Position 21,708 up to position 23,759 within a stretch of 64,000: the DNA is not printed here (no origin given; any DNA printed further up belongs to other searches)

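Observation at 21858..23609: ABC-F (ribosome-protection-type) ATPase translationally coupled to the RiPP enzymes: candidate self-immunity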

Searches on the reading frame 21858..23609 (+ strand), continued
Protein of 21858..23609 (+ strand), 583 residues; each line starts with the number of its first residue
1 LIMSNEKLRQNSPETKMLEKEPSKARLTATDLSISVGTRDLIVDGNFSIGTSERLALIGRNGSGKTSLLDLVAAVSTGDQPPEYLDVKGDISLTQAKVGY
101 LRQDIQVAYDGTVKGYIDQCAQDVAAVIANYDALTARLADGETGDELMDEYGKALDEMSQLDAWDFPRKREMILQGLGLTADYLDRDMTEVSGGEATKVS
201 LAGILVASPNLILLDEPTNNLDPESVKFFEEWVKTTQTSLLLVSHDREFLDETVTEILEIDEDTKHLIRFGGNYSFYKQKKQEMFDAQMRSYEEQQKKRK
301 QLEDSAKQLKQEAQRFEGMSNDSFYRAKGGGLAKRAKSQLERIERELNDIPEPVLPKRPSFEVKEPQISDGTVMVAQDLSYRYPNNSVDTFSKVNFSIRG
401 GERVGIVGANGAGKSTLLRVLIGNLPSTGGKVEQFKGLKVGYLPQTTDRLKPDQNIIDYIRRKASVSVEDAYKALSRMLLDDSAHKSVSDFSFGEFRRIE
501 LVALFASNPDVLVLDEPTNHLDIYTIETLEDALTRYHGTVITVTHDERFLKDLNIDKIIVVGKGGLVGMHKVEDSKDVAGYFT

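Call 39: get_annotated_region(hit=H1, flank=600)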
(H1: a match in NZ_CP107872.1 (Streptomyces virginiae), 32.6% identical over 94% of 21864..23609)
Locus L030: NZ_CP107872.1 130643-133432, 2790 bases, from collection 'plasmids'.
description: Streptomyces virginiae strain NBC 00488 plasmid unnamed1, complete sequence
organism: Streptomyces virginiae (NCBI taxid 1961)
taxonomy: Bacteria; Actinomycetota; Actinomycetes; Kitasatosporales; Streptomycetaceae; Streptomyces; Streptomyces virginiae
host: -; source: -; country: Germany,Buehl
typing (MOB-suite, as given by PLSDB): non-mobilizable; replicon rep_cluster_43
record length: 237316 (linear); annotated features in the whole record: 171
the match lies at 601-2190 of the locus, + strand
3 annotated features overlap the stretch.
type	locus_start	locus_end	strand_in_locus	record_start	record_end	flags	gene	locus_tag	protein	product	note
CDS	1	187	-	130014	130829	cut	-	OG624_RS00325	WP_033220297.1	AfsR/SARP family transcriptional regulator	-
CDS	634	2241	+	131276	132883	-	-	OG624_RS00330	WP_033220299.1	ABC-F family ATP-binding cassette domain-containing protein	-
CDS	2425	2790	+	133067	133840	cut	-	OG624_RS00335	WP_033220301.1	glucose 1-dehydrogenase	-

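Call 44: find_encoding_contigs(protein=P0009, flank=7000, max_places=1)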
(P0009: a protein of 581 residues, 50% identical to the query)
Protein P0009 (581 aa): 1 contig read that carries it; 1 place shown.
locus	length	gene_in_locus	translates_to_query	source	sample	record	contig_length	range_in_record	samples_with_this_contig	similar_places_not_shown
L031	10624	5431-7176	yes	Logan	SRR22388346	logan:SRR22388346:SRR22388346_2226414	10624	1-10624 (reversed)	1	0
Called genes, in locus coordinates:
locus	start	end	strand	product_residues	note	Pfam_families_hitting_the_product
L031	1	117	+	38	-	?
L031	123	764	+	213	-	-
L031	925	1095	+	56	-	-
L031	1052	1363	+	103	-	PF05402:PqqD (weak)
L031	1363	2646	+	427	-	PF00733:Asn_synthase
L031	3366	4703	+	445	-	PF02624:YcaO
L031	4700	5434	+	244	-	PF00881:Nitroreductase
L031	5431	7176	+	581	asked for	PF00005:ABC_tran, PF00006:ATP-synt_ab (faint), PF02463:SMC_N (weak), PF05729:NACHT (faint), PF13175:AAA_15 (faint), PF13304:AAA_21 (faint), PF12848:ABC_tran_Xtn (weak), PF00005:ABC_tran, +3 more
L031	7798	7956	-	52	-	-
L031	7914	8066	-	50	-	-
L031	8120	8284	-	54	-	-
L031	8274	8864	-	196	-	PF01725:Ham1p_like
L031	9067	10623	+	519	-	?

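Call 45: find_encoding_contigs(protein=P0008, flank=7000, max_places=1)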
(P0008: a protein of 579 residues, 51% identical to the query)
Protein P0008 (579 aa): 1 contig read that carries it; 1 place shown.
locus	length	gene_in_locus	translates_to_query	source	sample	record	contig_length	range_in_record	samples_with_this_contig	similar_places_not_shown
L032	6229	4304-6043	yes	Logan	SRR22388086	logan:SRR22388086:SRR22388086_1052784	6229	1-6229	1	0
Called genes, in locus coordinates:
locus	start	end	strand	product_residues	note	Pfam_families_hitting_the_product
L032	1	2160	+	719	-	?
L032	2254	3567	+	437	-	PF02624:YcaO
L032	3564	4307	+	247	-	PF00881:Nitroreductase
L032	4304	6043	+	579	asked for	PF00005:ABC_tran, PF02463:SMC_N, PF13175:AAA_15 (faint), PF13191:AAA_16 (faint), PF13476:AAA_23 (faint), PF13555:AAA_29 (faint), PF05729:NACHT (faint), PF00005:ABC_tran, +3 more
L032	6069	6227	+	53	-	?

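Call 46: find_encoding_contigs(protein=P0015, flank=7000, max_places=2)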
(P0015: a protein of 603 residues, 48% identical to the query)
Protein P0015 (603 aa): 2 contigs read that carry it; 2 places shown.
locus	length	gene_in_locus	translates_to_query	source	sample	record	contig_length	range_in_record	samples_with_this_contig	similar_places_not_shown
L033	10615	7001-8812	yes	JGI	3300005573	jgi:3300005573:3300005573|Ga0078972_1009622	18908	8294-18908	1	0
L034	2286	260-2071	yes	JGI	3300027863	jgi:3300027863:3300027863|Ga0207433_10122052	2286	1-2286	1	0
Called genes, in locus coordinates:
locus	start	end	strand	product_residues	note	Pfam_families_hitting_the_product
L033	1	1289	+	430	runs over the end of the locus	PF11104:PilM_2 (faint), PF14450:FtsA (weak), PF02491:SHS2_FTSA, PF06723:MreB_Mbl (weak), PF14450:FtsA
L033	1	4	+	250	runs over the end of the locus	PF03799:FtsQ_DivIB_C (weak)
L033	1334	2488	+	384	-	PF00091:Tubulin, PF12327:FtsZ_C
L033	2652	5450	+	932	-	PF00133:tRNA-synt_1, PF09334:tRNA-synt_1g (faint), PF08264:Anticodon_1, PF19302:DUF5915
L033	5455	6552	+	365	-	PF01098:FTSW_RODA_SPOVE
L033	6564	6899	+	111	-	PF00829:Ribosomal_L21p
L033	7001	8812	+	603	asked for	PF00005:ABC_tran, PF02463:SMC_N (faint), PF13175:AAA_15 (faint), PF13476:AAA_23 (faint), PF13555:AAA_29 (faint), PF03205:MobB (faint), PF13304:AAA_21 (faint), PF00005:ABC_tran, +1 more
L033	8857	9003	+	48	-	PF01016:Ribosomal_L27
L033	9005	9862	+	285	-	PF02195:ParB_N, PF17762:HTH_ParB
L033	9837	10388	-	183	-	PF10502:Peptidase_S26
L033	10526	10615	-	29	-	?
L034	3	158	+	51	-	?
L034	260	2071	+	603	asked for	PF00005:ABC_tran, PF02463:SMC_N (faint), PF13175:AAA_15 (faint), PF13476:AAA_23 (faint), PF13555:AAA_29 (faint), PF03205:MobB (faint), PF13304:AAA_21 (faint), PF00005:ABC_tran, +1 more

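Call 57: search_solved_structures(query=window:21864-23609:+, max_evalue=1e-30)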
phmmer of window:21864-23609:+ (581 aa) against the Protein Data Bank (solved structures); distinct sequences matched with E-value up to 1e-30: 25.
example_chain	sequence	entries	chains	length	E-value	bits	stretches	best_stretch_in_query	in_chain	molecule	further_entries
8buu_9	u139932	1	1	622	6.1e-71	243.1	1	174-558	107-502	ExpZ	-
9vvi_W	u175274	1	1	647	1.2e-67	232.2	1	154-557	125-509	Probable ATP-binding protein YheS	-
7p48_6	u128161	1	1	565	3.4e-65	224.1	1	155-551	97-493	ABC-F type ribosomal protection protein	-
5zxd_A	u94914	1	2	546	7.2e-64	219.7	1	29-555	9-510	ATP-binding cassette sub-family F member 1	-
6ha8_V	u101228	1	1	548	3.6e-63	217.4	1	184-562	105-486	Nucleotide-binding protein ExpZ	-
9nlh_H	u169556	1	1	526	8.2e-63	216.3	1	154-557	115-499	YheS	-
7nhl_0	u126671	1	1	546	6.9e-62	213.2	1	189-549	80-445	Lincosamide-streptogramin A resistance protein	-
7p7q_0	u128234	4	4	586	2e-59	205.1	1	31-564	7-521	ARE-ABC-F family resistance factor PoxtA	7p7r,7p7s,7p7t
7msc_x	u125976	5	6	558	2.6e-58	201.4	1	40-455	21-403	Energy-dependent translational throttle protein EttA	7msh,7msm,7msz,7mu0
6r84_A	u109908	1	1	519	6.5e-57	196.8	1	37-560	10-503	ABC transporter ATP-binding protein ARB1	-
9nlj_U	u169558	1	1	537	2.2e-55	191.7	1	38-567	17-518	Uup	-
9njf_Y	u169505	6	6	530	1.5e-51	179.1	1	156-551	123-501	Probable ATP-binding protein YbiT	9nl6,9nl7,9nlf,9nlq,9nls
3j5s_D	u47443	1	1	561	2e-51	178.7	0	92-450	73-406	Energy-dependent translational throttle A (EttA)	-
4fin_A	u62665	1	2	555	2.1e-51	178.6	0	93-450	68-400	EttA (YjjK) ABCF family protein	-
9nl5_E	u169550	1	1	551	8.1e-51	176.7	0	92-450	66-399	EttA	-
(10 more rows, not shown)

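Call 71: predict_structure(alignment_id=A1)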
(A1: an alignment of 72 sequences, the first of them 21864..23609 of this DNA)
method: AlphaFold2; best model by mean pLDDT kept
length: 581 residues; sequences in the alignment: 72
mean_pLDDT: 88.2   pTM: 0.82
mean pLDDT of the five models: 88.2, 87.9, 87.2, 86.9, 86.6
residues with pLDDT >= 90: 353; 70-90: 191; 50-70: 20; < 50: 17
segments of 3 or more residues with pLDDT < 50: 1-17
pLDDT, mean of each block of 10 residues (from residue 1): 36 46 89 93 93 93 94 93 94 91 82 90 88 92 90 88 89 90 87 89 93 91 92 93 94 95 93 95 90 88 83 66 68 79 80 85 91 97 91 96 92 95 95 94 81 90 91 86 85 91 96 93 94 97 93 95 92 90 85
secondary structure, 60 per line:
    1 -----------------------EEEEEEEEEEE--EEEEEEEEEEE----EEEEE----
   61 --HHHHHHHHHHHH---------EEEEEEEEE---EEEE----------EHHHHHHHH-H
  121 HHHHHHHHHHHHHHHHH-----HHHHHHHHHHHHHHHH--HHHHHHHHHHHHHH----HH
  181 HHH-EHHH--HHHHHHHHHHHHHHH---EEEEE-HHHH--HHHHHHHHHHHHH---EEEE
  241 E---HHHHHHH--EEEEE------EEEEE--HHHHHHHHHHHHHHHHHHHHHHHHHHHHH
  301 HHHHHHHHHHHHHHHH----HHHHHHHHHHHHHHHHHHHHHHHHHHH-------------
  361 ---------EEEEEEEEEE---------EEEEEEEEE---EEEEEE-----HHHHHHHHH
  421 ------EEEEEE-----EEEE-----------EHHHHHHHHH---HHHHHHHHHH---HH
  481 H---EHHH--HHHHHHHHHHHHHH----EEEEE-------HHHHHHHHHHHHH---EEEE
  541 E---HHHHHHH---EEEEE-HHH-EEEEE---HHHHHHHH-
elements in order: E24-34 E37-47 E52-56 H63-74 E84-92 E96-99 H111-118 H120-137 H143-158 H161-174 H179-183 H191-205 E209-213 H215-218 H221-233 E237-241 H245-251 E254-258 E265-269 H272-316 H321-347 E370-379 E389-397 E401-406 H412-420 E427-432 E438-441 H454-462 H466-475 H491-504 E509-513 H521-533 E537-541 H545-551 E555-559 E565-569 H573-580

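Call 74: fold_search(model_id=the predicted structure, library=pdb)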
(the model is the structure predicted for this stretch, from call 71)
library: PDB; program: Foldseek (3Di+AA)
matches with E <= 10: 1385; with E <= 0.001: 1210
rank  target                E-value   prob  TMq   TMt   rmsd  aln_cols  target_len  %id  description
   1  7p7q_0                1.6e-43  1.00  0.64  0.69   7.9       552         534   25  E. faecalis 70S ribosome bound by PoxtA-EQ2, high-resolution combined volume (released 2022-02-23)
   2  4fin_A                6.9e-40  1.00  0.42  0.45  28.6       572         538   27  Crystal Structure of EttA (formerly YjjK) - an E. coli ABC-type ATPase (released 2013-07-03)
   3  4fin_B                2.0e-39  1.00  0.41  0.45  28.6       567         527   27  Crystal Structure of EttA (formerly YjjK) - an E. coli ABC-type ATPase (released 2013-07-03)
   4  8buu_9                3.0e-39  1.00  0.62  0.62   7.0       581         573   25  ARE-ABCF VmlR2 bound to a 70S ribosome (released 2023-04-05)
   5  9nl5_E                5.2e-39  1.00  0.61  0.64   8.1       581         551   25  E. coli pre-elongation complex without an A-site tRNA with EQ2-EttA in Hydrolytic 1 conformation (released 2025-04-02)
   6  7mu0_B                7.2e-39  1.00  0.42  0.44  29.1       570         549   26  MtbEttA in the ADP bound state (released 2022-02-02)
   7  9nlj_U                4.3e-38  1.00  0.60  0.64   8.6       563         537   25  E.coli Initiation complex with Uup-EQ2 (released 2025-04-02)
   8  5zxd_B                6.1e-38  1.00  0.69  0.81   7.2       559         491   26  Crystal structure of ATP-bound human ABCF1 (released 2018-07-25)
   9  9njf_Y                9.0e-38  1.00  0.64  0.69   7.1       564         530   24  E. coli pre-elongation complex without an A-site tRNA with EQ2-YbiT in Non-hydrolytic 1/PtIM(a) conformation (released 2025-04-02)
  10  7mu0_A                3.3e-37  1.00  0.42  0.44  29.9       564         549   26  MtbEttA in the ADP bound state (released 2022-02-02)
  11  7msc_x                5.1e-37  1.00  0.62  0.66   7.8       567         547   25  Mtb 70SIC in complex with MtbEttA at Pre_R0 state (released 2022-02-02)
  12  5zxd_A                6.7e-37  1.00  0.68  0.84   4.1       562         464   26  Crystal structure of ATP-bound human ABCF1 (released 2018-07-25)
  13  9nlb_E                1.4e-36  1.00  0.62  0.65   7.7       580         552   24  E. coli initiation complex with EQ2-EttA in Hydrolytic 2 conformation (released 2025-04-02)
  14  7msm_x                4.0e-36  1.00  0.63  0.65   9.1       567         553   25  Mtb 70SIC in complex with MtbEttA at Trans_R0 state (released 2022-02-02)
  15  9nlh_H                4.3e-36  1.00  0.60  0.66   8.3       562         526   25  E.coli Initiation complex with YheS-EQ2 (released 2025-04-02)
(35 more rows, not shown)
